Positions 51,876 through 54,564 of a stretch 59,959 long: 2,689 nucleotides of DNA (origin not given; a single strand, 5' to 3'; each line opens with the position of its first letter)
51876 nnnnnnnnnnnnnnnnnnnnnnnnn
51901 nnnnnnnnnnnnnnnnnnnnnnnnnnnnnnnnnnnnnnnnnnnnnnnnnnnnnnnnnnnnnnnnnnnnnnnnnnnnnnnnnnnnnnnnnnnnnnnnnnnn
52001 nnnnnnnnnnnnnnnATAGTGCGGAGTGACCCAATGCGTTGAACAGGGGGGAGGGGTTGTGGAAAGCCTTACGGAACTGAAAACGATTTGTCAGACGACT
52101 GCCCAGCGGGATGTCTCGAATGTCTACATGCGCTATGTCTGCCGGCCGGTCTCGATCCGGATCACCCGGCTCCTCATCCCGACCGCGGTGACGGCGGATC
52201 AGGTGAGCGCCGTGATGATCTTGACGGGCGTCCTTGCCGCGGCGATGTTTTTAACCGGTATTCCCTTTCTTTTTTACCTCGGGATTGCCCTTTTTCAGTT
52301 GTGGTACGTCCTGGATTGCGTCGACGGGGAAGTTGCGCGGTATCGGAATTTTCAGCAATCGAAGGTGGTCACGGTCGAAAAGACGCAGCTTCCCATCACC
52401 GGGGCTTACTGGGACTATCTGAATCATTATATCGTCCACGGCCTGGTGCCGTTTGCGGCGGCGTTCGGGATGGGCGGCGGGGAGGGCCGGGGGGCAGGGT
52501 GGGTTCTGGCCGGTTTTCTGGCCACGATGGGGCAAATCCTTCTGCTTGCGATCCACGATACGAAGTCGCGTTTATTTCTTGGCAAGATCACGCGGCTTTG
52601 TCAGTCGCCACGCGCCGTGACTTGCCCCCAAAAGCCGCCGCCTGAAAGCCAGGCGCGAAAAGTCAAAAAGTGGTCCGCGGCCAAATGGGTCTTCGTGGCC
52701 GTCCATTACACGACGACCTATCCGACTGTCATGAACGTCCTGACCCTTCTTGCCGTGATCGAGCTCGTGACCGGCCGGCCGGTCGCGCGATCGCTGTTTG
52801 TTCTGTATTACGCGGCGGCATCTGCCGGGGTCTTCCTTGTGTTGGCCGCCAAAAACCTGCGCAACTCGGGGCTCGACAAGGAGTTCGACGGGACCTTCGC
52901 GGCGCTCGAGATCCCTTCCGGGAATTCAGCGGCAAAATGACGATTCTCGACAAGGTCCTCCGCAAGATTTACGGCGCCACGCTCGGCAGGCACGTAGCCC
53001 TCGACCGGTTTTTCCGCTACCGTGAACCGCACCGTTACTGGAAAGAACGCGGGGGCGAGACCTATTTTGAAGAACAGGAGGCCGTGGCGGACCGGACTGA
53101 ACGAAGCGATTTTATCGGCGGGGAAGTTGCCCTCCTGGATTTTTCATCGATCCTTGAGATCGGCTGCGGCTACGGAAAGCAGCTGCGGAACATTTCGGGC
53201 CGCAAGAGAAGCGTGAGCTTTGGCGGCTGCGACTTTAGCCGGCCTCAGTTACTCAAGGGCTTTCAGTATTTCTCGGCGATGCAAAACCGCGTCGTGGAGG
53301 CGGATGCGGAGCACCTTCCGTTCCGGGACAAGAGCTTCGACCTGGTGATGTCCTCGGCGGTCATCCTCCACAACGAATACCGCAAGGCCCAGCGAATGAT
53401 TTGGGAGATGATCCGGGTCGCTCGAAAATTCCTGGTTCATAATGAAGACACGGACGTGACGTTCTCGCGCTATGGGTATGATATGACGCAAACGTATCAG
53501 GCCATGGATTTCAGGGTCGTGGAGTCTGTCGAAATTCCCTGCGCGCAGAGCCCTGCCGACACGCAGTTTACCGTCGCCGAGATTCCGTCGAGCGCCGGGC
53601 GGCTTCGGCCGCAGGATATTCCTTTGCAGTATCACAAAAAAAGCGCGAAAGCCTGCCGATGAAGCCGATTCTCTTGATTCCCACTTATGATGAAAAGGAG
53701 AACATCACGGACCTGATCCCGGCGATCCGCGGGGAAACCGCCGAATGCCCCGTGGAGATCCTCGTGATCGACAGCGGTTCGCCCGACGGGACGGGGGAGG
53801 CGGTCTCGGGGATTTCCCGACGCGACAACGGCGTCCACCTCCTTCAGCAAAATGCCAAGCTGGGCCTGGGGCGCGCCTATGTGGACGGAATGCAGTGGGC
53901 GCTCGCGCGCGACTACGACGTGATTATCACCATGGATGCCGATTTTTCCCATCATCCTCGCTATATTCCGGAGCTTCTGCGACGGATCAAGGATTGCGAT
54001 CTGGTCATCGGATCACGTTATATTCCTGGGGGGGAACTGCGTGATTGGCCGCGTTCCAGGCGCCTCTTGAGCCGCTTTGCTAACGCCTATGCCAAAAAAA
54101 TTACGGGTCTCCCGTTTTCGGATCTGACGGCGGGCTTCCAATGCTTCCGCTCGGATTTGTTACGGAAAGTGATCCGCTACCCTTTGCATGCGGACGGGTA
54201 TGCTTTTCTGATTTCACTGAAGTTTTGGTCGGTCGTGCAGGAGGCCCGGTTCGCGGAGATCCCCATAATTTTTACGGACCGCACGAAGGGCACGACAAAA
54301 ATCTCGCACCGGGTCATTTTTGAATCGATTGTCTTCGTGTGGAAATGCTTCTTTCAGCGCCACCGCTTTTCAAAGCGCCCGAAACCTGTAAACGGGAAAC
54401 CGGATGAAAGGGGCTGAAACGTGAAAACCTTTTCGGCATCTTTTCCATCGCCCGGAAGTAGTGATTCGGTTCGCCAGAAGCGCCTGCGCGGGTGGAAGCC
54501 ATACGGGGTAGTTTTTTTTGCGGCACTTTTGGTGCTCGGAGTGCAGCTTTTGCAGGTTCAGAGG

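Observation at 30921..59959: A 29-kb co-directional locus combining many GT-C transferases, radical SAM enzymes and a phosphonate pathway: candidate undescribed envelope-modification system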

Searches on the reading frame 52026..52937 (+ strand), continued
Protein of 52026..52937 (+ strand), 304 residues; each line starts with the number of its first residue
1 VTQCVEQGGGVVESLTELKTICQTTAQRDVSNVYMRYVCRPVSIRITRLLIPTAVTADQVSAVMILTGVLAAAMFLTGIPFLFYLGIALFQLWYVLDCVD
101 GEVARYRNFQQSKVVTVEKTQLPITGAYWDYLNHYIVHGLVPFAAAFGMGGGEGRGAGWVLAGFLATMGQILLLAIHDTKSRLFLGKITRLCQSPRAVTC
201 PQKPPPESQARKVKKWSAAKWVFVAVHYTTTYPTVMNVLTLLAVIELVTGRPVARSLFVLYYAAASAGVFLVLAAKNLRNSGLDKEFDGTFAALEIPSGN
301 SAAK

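Call 81: search_protein_families(library=pfam, proteins=[L054:7461-8729:+, L054:1472-2731:+, L054:737-1465:+, L048:246-1523:+, L048:1516-2481:+, L048:2486-3217:+, L048:3217-4257:+, L048:4262-5599:+, L048:5599-6651:+, L048:6636-7133:+], max_evalue=0.001)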
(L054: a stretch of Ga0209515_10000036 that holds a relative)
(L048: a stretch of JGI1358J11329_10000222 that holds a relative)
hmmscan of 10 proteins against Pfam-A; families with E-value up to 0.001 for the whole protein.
L054:7461-8729:+ (423 aa): 3 families
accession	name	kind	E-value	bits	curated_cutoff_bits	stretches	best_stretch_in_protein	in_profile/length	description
PF00465.25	Fe-ADH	-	4e-37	127.8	31.3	1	57-225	1-168/168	Iron-containing alcohol dehydrogenase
PF25137.1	ADH_Fe_C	-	7.6e-37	127.3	27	1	236-422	1-193/194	Fe-containing alcohol dehydrogenase family, C-terminal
PF13685.12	Fe-ADH_2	-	1.1e-10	42.1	28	1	62-159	2-98/149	Iron-containing alcohol dehydrogenase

L054:1472-2731:+ (420 aa): 7 families
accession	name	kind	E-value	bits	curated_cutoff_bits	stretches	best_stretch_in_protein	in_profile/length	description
PF08484.17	Methyltransf_14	-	1.2e-50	171.9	23.5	1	258-415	2-160/160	C-methyltransferase C-terminal domain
PF08421.16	Methyltransf_13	-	6.4e-20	71.5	31.3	1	18-79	1-62/62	Putative zinc binding domain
PF13489.12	Methyltransf_23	-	1.2e-18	67.8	27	1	115-252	27-163/164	Methyltransferase domain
PF08242.18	Methyltransf_12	-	6.3e-09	36.9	30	1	115-207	1-98/98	Methyltransferase domain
PF08241.18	Methyltransf_11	-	1.1e-07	32.8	21.2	1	115-209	1-95/95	Methyltransferase domain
PF13847.12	Methyltransf_31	-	0.00021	21.4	27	1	162-213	60-113/145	Methyltransferase domain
PF13649.12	Methyltransf_25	-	0.00025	22.1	27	1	115-205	2-97/97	Methyltransferase domain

L054:737-1465:+ (243 aa): 5 families
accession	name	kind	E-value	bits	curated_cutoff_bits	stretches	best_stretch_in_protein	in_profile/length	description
PF00106.31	adh_short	-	3.2e-49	167.5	26.6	1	3-192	1-190/195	short chain dehydrogenase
PF13561.12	adh_short_C2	-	3.5e-33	115.6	27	1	9-202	1-194/236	Enoyl-(Acyl carrier protein) reductase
PF01370.27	Epimerase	-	6.6e-08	32.7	20.9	1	5-126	1-104/240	NAD dependent epimerase/dehydratase family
PF08659.16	KR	-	6.9e-07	29.8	22.6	1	4-162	2-160/180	KR domain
PF23441.1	SDR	-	1.6e-05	24.9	27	1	2-205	7-218/258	SDR-like rossmann domain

L048:246-1523:+ (426 aa): 4 families
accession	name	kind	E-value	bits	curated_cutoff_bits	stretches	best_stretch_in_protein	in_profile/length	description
PF01041.23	DegT_DnrJ_EryC1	-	4.8e-115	385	19.8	1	37-417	4-359/360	DegT/DnrJ/EryC1/StrS aminotransferase family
PF01053.26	Cys_Met_Meta_PP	-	5.4e-06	25.6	27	1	55-181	50-176/381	Cys/Met metabolism PLP-dependent enzyme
PF01212.27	Beta_elim_lyase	-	6.2e-06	26.2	27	1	56-307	31-223/288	Beta-eliminating lyase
PF00155.27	Aminotran_1_2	-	6.8e-06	25.9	19.7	1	59-167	44-171/361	Aminotransferase class I and II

L048:1516-2481:+ (322 aa): 1 family
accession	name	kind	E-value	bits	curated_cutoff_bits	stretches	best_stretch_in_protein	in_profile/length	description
PF04101.22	Glyco_tran_28_C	-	6.6e-05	23.4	22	1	211-297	64-154/166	Glycosyltransferase family 28 C-terminal domain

L048:2486-3217:+ (244 aa): 2 families
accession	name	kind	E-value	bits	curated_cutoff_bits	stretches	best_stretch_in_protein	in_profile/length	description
PF02348.25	CTP_transf_3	-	2.3e-32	113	22.6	1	5-204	2-204/217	Cytidylyltransferase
PF12804.13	NTP_transf_3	-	8.5e-10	39.5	27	1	13-155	14-147/160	MobA-like NTP transferase domain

L048:3217-4257:+ (347 aa): 3 families
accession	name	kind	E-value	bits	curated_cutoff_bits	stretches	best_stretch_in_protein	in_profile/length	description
PF01408.29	GFO_IDH_MocA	-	3.8e-25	89.3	24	1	14-145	2-120/120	Oxidoreductase family, NAD-binding Rossmann fold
PF02894.22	GFO_IDH_MocA_C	-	6e-09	36.5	22.9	1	179-338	43-218/218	Oxidoreductase family, C-terminal alpha/beta domain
PF22725.1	GFO_IDH_MocA_C3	-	1.3e-08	35.4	27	1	179-252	46-124/124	GFO/IDH/MocA C-terminal domain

L048:4262-5599:+ (446 aa): 3 families
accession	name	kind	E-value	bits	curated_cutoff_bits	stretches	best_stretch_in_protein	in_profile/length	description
PF01041.23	DegT_DnrJ_EryC1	-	1.2e-95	321.2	19.8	1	48-362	16-326/360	DegT/DnrJ/EryC1/StrS aminotransferase family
PF00266.25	Aminotran_5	-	1.7e-05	24.4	21.5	1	61-295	47-296/371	Aminotransferase class-V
PF00155.27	Aminotran_1_2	-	6.5e-05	22.7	19.7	1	65-180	50-187/361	Aminotransferase class I and II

L048:5599-6651:+ (351 aa): 2 families
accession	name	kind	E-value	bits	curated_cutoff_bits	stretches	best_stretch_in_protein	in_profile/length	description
PF03102.20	NeuB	-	4e-98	328.1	22.1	1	37-279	1-241/241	NeuB family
PF08666.17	SAF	-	1.7e-13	51.4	21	1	293-350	1-62/63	SAF domain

L048:6636-7133:+ (166 aa): 6 families
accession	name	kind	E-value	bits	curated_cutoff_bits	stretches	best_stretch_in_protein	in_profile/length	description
PF13302.13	Acetyltransf_3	-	6.2e-18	66.3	25.4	1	10-143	2-138/138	Acetyltransferase (GNAT) domain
PF00583.31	Acetyltransf_1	-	5.3e-12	46.5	20.7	1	47-142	24-116/116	Acetyltransferase (GNAT) family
PF13420.13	Acetyltransf_4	-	1.8e-11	44.7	24.3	1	12-151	1-143/155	Acetyltransferase (GNAT) domain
PF13523.12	Acetyltransf_8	-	2.4e-07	30.9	27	1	18-148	4-143/145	Acetyltransferase (GNAT) domain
PF13508.13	Acetyltransf_7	-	2e-06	28.5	27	1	61-144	4-84/84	Acetyltransferase (GNAT) domain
PF08445.16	FR47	-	3.5e-06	27.4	22.1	1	89-146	26-81/86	FR47-like protein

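Call 94: predict_structure(alignment_id=A2)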
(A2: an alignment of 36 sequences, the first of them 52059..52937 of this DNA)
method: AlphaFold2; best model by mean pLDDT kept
length: 293 residues; sequences in the alignment: 36
mean_pLDDT: 89.9   pTM: 0.85
mean pLDDT of the five models: 89.9, 89.0, 88.4, 88.3, 86.9
residues with pLDDT >= 90: 205; 70-90: 67; 50-70: 20; < 50: 1
segments of 3 or more residues with pLDDT < 50: none
pLDDT, mean of each block of 10 residues (from residue 1): 93 82 89 97 96 97 95 97 95 96 90 88 94 91 81 96 91 91 86 58 85 93 88 95 95 97 95 91 78 52
secondary structure, 60 per line:
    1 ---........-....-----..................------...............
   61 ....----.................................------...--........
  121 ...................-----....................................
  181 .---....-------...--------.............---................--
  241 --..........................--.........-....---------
elements in order: H4-11 H13-16 H22-39 H46-64 H69-101 H113-139 H145-181 E185-188 H207-219 H223-238 H243-268 H271-279 E281-284

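Call 96: search_protein_representatives(alignment_id=A2)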
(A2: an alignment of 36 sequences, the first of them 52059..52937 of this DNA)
Query: 36 sequences, 288 profile positions. Proteins with E-value up to 0.001 (for the whole library): 5782; up to 1e-10: 1595; up to 1e-30: 134. The best 150 are listed.
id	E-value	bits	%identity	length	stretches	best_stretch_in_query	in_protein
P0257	5.5e-124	429.5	-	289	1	1-285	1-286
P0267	8.1e-120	415.8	-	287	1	1-283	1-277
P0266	7.2e-112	389.7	-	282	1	1-280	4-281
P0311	8.2e-99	346.9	-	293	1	1-285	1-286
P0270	1.6e-80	286.9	-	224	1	71-283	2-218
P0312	3.2e-64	233.4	-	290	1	1-282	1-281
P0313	1.1e-58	215.3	-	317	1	1-280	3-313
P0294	6.9e-57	209.3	-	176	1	110-281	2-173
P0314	1.8e-53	198.1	-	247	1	1-268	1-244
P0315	1.5e-52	195.1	-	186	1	107-282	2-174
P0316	4.3e-52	193.6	-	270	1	2-280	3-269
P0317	4.8e-52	193.4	-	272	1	4-275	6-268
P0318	2.1e-51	191.3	-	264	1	2-279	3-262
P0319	2.3e-50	187.9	-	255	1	1-273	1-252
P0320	2.5e-50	187.8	-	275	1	1-276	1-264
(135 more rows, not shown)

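Call 97: fold_search(model_id=the predicted structure, library=pdb)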
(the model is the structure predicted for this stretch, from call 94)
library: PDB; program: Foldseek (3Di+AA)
matches with E <= 10: 101; with E <= 0.001: 4
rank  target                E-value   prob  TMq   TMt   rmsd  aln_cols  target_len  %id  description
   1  4q7c_A                1.4e-05  1.00  0.57  0.51   4.4       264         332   17  Structure of AF2299, a CDP-alcohol phosphotransferase (released 2014-05-28)
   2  4o6n_A                1.5e-05  1.00  0.57  0.51   3.8       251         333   17  Structure of AF2299, a CDP-alcohol phosphotransferase (CDP-bound) (released 2014-05-14)
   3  4o6m_B                2.2e-05  1.00  0.56  0.49   3.7       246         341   18  Structure of AF2299, a CDP-alcohol phosphotransferase (CMP-bound) (released 2014-05-14)
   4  4o6m_A                4.1e-05  1.00  0.58  0.52   4.7       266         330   18  Structure of AF2299, a CDP-alcohol phosphotransferase (CMP-bound) (released 2014-05-14)
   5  4mnd                  1.5e-03  1.00  0.53  0.39   6.1       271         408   14  Crystal structure of Archaeoglobus fulgidus IPCT-DIPPS bifunctional membrane protein (released 2014-07-02)
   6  6wmv_A                2.8e-03  1.00  0.52  0.46   7.8       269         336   16  Structure of a phosphatidylinositol-phosphate synthase (PIPS) from Mycobacterium kansasii with evidence of substrate b (released 2020-05-27)
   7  6h5a_A                5.9e-03  1.00  0.51  0.70   5.6       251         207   14  Crystal structure of Mycobacterium tuberculosis phosphatidylinositol phosphate synthase (PgsA1) in complex with mangan (released 2019-05-15)
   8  6h59_A                6.8e-03  1.00  0.49  0.70   5.6       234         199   17  Crystal structure of Mycobacterium tuberculosis phosphatidylinositol phosphate synthase (PgsA1) with CDP-DAG bound (released 2019-05-15)
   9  5d91                  7.7e-03  1.00  0.45  0.40   8.6       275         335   16  Structure of a phosphatidylinositolphosphate (PIP) synthase from Renibacterium Salmoninarum (released 2015-11-11)
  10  5d92_A                1.8e-02  1.00  0.46  0.40   8.4       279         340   17  Structure of a phosphatidylinositolphosphate (PIP) synthase from Renibacterium Salmoninarum (released 2015-11-04)
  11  6h5a_B                2.1e-02  1.00  0.50  0.68   6.7       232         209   16  Crystal structure of Mycobacterium tuberculosis phosphatidylinositol phosphate synthase (PgsA1) in complex with mangan (released 2019-05-15)
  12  6wm5_C                2.9e-02  1.00  0.46  0.40   8.1       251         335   15  Structure of a phosphatidylinositol-phosphate synthase (PIPS) from Mycobacterium kansasii (released 2020-05-27)
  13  5d92_B                3.6e-02  1.00  0.43  0.38   8.2       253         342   16  Structure of a phosphatidylinositolphosphate (PIP) synthase from Renibacterium Salmoninarum (released 2015-11-04)
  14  5d92_C                9.3e-02  1.00  0.39  0.35   8.5       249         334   18  Structure of a phosphatidylinositolphosphate (PIP) synthase from Renibacterium Salmoninarum (released 2015-11-04)
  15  7pow_B                2.4e-01  0.90  0.29  0.40  13.2       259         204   16  Crystal structure of phosphatidyl serine synthase (PSS) in transition state. (released 2021-12-08)
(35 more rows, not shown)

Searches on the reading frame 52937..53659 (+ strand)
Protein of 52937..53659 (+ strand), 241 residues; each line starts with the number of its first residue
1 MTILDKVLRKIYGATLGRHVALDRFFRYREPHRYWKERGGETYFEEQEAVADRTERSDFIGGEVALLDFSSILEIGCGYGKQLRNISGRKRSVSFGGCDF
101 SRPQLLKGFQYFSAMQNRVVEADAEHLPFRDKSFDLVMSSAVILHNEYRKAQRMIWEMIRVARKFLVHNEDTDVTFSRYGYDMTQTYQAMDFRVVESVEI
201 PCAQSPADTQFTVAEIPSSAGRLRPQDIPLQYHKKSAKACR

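Call 57: search_protein_families(library=ncbifam, proteins=[window:52937-53659:+], max_evalue=0.0001)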
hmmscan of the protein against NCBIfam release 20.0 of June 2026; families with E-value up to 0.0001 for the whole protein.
window:52937-53659:+ (241 aa): 13 families
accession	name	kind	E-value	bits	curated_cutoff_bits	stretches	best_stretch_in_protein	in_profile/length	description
TIGR02072.1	BioC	equivalog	1.7e-09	37.9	184.95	1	70-143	36-107/244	malonyl-ACP O-methyltransferase BioC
NF045667.1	MTase_DVU1556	equivalog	3.2e-08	33.3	155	1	70-161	24-110/213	DVU_1556 family methyltransferase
TIGR02081.1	metW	equivalog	4.8e-08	32.8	189.5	1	68-167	13-107/194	methionine biosynthesis protein MetW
NF007610.0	PRK10258.1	equivalog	2.3e-07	30.4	342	1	60-191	34-157/251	malonyl-ACP O-methyltransferase BioC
NF004452.0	PRK05785.1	equivalog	2.8e-07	30.2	207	1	71-166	54-141/228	hypothetical protein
NF040539.1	AST_met_ArsM_2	exception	9.7e-07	28.9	240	1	68-162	56-155/262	putative arsinothricin biosynthesis methyltransferase ArsM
TIGR01934.1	MenG_MenH_UbiE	subfamily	2.3e-06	27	158.35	1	70-164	41-135/223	ubiquinone/menaquinone biosynthesis methyltransferase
NF041255.1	mycofact_MftM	equivalog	3e-06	26.8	200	1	66-167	137-238/289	mycofactocin oligosaccharide methyltransferase MftM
NF045823.1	PthPhpthDimycoMt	equivalog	3.4e-06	26.4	300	1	71-163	69-159/256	phthiotriol/phenolphthiotriol dimycocerosates methyltransferase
NF045825.1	FAmtase_mtf2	equivalog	3.9e-06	26.3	400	1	70-163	60-151/248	fatty-acid O-methyltransferase Mtf2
NF004851.0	PRK06202.1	equivalog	4e-06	26.4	243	1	71-185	63-178/237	hypothetical protein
NF001244.0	PRK00216.1-5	equivalog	5.5e-05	22.6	216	1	71-161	51-144/236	bifunctional demethylmenaquinone methyltransferase/2-methoxy-6-polyprenyl-1,4-benzoquinol methylase UbiE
NF001241.0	PRK00216.1-2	equivalog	6e-05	22.8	327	1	72-163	55-140/231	demethylmenaquinone methyltransferase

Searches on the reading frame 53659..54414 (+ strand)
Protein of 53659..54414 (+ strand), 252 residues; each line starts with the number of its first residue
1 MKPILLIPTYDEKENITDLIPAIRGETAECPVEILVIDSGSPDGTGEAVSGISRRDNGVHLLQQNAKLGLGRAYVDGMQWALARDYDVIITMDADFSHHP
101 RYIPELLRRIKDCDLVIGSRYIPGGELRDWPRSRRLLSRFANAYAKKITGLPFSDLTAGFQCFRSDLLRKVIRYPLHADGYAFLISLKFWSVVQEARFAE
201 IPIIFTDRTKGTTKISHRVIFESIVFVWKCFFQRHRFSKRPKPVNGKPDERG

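Call 5: search_protein_families(library=pfam, proteins=[window:53659-54414:+], max_evalue=0.01)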
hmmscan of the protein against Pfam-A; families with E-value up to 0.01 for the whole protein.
window:53659-54414:+ (252 aa): 1 family
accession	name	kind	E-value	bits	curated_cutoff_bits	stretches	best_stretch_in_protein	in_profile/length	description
PF00535.33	Glycos_transf_2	-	3.8e-26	92.5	23.3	1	6-171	3-167/168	Glycosyl transferase family 2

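Call 49: search_solved_structures(query=window:53659-54414:+, max_evalue=0.001)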
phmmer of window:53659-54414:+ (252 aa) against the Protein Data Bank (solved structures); distinct sequences matched with E-value up to 0.001: 4.
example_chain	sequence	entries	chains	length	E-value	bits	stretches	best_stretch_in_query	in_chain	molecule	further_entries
5mlz_A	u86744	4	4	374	2.1e-28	102.6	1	1-230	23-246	Dolichol monophosphate mannose synthase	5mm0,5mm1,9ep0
9hwj_A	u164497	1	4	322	3.8e-10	42.8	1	4-220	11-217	Undecaprenyl-phosphate 4-deoxy-4-formamido-L-arabinose transferase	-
9bhc_C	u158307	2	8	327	7.3e-10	41.8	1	4-219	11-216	Undecaprenyl-phosphate 4-deoxy-4-formamido-L-arabinose transferase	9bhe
8vxh_A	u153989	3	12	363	9.8e-10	41.4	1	4-219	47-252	Undecaprenyl-phosphate 4-deoxy-4-formamido-L-arabinose transferase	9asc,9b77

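Call 57: search_protein_families(library=ncbifam, proteins=[window:53659-54414:+], max_evalue=0.0001)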
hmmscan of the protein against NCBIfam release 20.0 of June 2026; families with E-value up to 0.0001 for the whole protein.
window:53659-54414:+ (252 aa): 12 families
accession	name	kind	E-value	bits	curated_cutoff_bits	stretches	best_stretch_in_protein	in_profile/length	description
TIGR04182.1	glyco_TIGR04182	equivalog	5.4e-16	58.8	325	1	5-215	4-201/293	S-layer glycoprotein N-glycosyltransferase AglJ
NF058614.1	PPMAGASynPpgS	equivalog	1.7e-14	53.8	370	1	5-209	4-202/226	polyprenyl-phospho-N-acetylgalactosaminyl synthase PpgS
NF041391.1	DPhHxTase_Halo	equivalog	5.7e-12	45.1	375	1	9-214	3-191/213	dolichyl-phosphate hexose transferase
NF007986.1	PRK10714.1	equivalog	7.1e-12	45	529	1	5-217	10-212/316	undecaprenyl-phosphate 4-deoxy-4-formamido-L-arabinose transferase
NF047588.1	GlcsyltransPgfSStrep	equivalog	1.9e-10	40.4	500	1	1-161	1-157/308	glycosyltransferase PgfS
TIGR03937.1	PgaC_IcaA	equivalog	1.4e-07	30.9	422.3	1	5-95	49-135/407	poly-beta-1,6-N-acetyl-D-glucosamine synthase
NF045692.1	OglycostaseCruG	equivalog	4.1e-07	29.3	600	1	5-114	45-158/386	2'-O-glycosyltransferase CruG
NF053846.1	glyco_with_XrtP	equivalog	3e-06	26.2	520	1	5-76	45-117/440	XrtP-associated glycosyltransferase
TIGR03469.1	HpnB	hypoth_equivalog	3.3e-06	26.4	379.25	1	6-119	49-169/386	hopene-associated glycosyltransferase HpnB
NF010496.0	PRK13915.1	equivalog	9.9e-06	24.8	262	1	6-108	36-140/307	glucosyl-3-phosphoglycerate synthase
NF041875.1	EPS_EpsD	equivalog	1.3e-05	24.7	370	1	6-113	4-107/325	exopolysaccharide biosynthesis glycosyltransferase EpsD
TIGR04283.1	glyco_like_mftF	equivalog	3.1e-05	23.7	182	1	6-51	4-48/221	TIGR04283 family arsenosugar biosynthesis glycosyltransferase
